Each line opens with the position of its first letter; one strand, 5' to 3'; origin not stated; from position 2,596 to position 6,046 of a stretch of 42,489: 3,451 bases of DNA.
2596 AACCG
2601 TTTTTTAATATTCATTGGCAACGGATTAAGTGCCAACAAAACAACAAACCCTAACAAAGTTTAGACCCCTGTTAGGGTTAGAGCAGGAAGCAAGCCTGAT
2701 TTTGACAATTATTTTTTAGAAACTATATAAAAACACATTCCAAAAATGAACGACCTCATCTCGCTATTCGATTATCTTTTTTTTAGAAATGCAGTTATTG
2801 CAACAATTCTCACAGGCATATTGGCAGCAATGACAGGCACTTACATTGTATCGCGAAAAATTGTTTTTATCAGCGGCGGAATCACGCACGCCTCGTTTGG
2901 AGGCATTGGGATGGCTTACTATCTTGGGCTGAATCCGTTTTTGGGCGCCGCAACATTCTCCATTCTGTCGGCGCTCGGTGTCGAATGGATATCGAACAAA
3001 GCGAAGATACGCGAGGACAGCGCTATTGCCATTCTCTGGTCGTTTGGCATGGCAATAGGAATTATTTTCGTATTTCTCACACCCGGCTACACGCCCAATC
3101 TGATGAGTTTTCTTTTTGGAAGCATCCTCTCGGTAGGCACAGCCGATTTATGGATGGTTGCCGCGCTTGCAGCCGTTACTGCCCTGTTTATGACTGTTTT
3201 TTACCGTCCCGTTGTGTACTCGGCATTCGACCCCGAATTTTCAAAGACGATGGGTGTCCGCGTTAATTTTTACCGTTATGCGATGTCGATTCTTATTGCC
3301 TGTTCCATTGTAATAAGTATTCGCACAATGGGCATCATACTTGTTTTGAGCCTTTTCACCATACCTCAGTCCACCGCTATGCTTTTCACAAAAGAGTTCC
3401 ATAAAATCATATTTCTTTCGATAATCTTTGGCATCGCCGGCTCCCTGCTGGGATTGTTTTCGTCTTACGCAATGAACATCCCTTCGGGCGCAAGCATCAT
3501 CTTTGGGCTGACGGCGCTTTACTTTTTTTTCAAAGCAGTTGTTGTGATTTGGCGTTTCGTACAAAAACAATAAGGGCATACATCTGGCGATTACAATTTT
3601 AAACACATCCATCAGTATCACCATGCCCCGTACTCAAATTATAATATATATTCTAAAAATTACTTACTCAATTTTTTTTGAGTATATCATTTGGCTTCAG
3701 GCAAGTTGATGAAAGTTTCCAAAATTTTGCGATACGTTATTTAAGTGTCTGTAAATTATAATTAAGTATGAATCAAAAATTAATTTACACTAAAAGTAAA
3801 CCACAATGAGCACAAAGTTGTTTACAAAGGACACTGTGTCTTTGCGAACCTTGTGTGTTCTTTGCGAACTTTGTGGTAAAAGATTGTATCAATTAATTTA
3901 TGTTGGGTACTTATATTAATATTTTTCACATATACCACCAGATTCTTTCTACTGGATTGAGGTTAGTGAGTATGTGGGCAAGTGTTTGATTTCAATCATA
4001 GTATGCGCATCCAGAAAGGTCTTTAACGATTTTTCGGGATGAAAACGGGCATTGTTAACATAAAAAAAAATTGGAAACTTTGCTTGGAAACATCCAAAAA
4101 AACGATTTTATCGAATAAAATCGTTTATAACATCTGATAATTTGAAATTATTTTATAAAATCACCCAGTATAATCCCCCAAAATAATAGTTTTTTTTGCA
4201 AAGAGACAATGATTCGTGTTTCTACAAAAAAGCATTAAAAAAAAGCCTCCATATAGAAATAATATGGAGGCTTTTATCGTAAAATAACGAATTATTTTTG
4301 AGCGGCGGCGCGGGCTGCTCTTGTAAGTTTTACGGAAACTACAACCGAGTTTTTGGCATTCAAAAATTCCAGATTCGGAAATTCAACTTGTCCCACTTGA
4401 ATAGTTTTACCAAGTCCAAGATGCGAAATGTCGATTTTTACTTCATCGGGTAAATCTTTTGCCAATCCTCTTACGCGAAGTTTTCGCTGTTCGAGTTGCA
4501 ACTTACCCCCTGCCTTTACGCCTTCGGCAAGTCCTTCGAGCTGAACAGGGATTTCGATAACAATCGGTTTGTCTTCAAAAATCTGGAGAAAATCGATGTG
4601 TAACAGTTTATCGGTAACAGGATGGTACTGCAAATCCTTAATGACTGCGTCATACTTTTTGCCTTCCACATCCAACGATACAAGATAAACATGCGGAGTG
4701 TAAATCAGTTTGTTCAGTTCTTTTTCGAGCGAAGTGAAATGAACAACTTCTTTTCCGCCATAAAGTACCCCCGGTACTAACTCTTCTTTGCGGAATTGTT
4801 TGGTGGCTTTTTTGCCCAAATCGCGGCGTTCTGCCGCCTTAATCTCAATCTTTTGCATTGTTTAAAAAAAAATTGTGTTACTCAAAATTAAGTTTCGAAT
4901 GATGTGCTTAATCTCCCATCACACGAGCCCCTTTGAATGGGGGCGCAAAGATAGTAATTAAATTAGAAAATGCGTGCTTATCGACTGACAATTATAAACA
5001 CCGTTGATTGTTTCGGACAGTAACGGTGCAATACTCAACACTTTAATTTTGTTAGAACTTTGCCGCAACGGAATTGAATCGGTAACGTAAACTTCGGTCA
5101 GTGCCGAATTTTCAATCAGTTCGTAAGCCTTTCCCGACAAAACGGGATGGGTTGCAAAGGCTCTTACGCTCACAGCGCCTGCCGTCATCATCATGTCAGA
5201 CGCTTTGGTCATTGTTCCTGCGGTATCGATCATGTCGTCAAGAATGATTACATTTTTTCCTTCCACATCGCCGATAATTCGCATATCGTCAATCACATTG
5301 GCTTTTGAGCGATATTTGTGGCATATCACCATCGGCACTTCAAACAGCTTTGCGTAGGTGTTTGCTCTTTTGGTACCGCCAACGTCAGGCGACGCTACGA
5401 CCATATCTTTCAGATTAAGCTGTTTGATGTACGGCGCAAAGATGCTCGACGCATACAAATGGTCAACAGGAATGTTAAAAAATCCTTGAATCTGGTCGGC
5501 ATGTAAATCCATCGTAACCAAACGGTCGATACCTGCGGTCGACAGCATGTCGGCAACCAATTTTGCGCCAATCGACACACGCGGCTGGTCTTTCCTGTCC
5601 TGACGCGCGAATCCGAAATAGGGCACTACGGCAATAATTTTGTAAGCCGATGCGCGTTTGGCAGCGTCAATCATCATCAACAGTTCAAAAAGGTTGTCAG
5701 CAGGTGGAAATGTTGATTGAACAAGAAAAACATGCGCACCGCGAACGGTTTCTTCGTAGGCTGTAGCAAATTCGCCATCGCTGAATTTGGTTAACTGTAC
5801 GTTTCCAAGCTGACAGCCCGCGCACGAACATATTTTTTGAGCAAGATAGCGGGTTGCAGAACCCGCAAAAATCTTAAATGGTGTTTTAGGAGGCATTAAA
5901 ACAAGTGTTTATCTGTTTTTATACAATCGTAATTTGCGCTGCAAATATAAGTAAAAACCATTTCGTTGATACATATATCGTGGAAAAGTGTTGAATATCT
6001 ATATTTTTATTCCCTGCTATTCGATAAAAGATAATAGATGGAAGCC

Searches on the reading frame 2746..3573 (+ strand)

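Call 58: search_protein_families(library=pfam, proteins=[window:2746-3573:+], max_evalue=0.001)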
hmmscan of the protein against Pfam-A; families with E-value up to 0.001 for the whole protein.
window:2746-3573:+ (275 aa): 2 families
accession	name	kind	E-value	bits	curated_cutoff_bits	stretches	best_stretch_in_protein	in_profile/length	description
PF00950.22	ABC-3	-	2.3e-70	237.5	20.1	1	10-261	2-253/258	ABC 3 transport family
PF01032.23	FecCD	-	4.5e-07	29.7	26.5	1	68-237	106-279/311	FecCD transport family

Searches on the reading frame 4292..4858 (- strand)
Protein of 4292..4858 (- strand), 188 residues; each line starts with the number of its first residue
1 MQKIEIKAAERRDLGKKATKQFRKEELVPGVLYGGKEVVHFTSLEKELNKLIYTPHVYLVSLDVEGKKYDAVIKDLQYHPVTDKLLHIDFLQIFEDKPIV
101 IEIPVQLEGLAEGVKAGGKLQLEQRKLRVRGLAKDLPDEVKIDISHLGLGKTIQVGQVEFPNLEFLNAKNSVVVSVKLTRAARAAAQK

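Call 58: search_protein_families(library=pfam, proteins=[window:4292-4858:-], max_evalue=0.001)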
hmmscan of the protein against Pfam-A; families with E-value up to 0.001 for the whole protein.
window:4292-4858:- (188 aa): 2 families
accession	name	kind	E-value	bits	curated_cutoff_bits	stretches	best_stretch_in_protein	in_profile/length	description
PF01386.24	Ribosomal_L25p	-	6.6e-25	87.8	23.6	1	7-90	2-82/82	Ribosomal L25p family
PF14693.11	Ribosomal_TL5_C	-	1.7e-21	76.8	27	1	99-179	2-83/84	Ribosomal protein TL5, C-terminal domain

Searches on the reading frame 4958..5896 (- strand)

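Call 58: search_protein_families(library=pfam, proteins=[window:4958-5896:-], max_evalue=0.001)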
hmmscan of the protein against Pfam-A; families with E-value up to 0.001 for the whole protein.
window:4958-5896:- (312 aa): 3 families
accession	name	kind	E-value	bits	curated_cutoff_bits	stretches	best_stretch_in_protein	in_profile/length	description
PF13793.12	Pribosyltran_N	-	1.9e-45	153.9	25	1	8-122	2-117/117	N-terminal domain of ribose phosphate pyrophosphokinase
PF14572.12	Pribosyl_synth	-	3.1e-23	83.1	27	1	204-310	74-183/184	Phosphoribosyl synthetase-associated domain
PF00156.33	Pribosyltran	-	3.3e-14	52.9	26.3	1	154-250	20-124/158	Phosphoribosyl transferase domain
